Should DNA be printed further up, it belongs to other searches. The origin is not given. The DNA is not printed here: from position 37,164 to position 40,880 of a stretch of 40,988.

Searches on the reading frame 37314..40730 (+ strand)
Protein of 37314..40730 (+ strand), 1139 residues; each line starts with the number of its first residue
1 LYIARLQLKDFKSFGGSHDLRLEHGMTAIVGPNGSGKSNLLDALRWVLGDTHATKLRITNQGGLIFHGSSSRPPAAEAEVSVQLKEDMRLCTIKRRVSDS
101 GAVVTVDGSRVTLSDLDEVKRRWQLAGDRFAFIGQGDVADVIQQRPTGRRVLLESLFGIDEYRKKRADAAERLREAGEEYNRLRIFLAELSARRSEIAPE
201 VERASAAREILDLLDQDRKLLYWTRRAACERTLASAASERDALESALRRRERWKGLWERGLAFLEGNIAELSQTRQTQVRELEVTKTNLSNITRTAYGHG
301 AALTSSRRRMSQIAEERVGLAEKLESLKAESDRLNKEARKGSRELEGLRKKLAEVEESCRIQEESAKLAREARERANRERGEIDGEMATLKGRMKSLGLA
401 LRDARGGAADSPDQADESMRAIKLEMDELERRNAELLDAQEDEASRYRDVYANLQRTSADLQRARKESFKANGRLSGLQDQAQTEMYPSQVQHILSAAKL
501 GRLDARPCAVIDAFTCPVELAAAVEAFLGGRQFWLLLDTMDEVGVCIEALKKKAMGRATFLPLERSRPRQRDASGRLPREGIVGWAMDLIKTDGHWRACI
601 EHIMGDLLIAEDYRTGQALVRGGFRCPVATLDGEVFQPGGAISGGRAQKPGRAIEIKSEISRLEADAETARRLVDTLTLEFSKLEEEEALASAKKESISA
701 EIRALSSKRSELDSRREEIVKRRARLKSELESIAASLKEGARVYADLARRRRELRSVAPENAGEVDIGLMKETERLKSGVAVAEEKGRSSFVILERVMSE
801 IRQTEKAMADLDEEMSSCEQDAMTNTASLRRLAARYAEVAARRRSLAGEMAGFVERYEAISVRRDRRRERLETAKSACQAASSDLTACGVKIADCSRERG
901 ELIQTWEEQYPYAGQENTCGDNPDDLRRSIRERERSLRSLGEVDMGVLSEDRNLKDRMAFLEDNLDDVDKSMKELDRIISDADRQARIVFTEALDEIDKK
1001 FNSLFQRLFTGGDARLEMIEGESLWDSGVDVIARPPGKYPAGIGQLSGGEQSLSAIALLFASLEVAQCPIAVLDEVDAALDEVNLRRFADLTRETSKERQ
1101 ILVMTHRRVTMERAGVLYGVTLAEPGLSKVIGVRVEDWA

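Call 69: search_protein_families(library=pfam, proteins=[window:37314-40730:+], max_evalue=0.00001)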
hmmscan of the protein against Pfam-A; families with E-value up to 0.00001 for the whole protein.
window:37314-40730:+ (1139 aa): 7 families
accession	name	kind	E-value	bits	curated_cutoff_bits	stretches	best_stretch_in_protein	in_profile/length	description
PF02463.25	SMC_N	-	5.6e-53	180.1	40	1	2-1128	1-219/220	RecF/RecN/SMC N terminal domain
PF06470.18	SMC_hinge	-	4.3e-18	66.2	22.5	1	510-619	8-115/116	SMC proteins Flexible Hinge Domain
PF13304.12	AAA_21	-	6.2e-14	53.2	27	1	26-63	1-47/304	AAA domain, putative AbiEii toxin, Type IV TA system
PF13476.12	AAA_23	-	4.5e-12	47.5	27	1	5-234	1-143/201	AAA domain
PF13175.12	AAA_15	-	1.6e-09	38.3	32.1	1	1-51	1-50/374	AAA ATPase domain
PF13555.12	AAA_29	-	2.2e-09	37.3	27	1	4-49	2-47/61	P-loop containing region of AAA domain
PF00005.33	ABC_tran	-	5.5e-06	27.5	25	0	26-45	13-32/137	ABC transporter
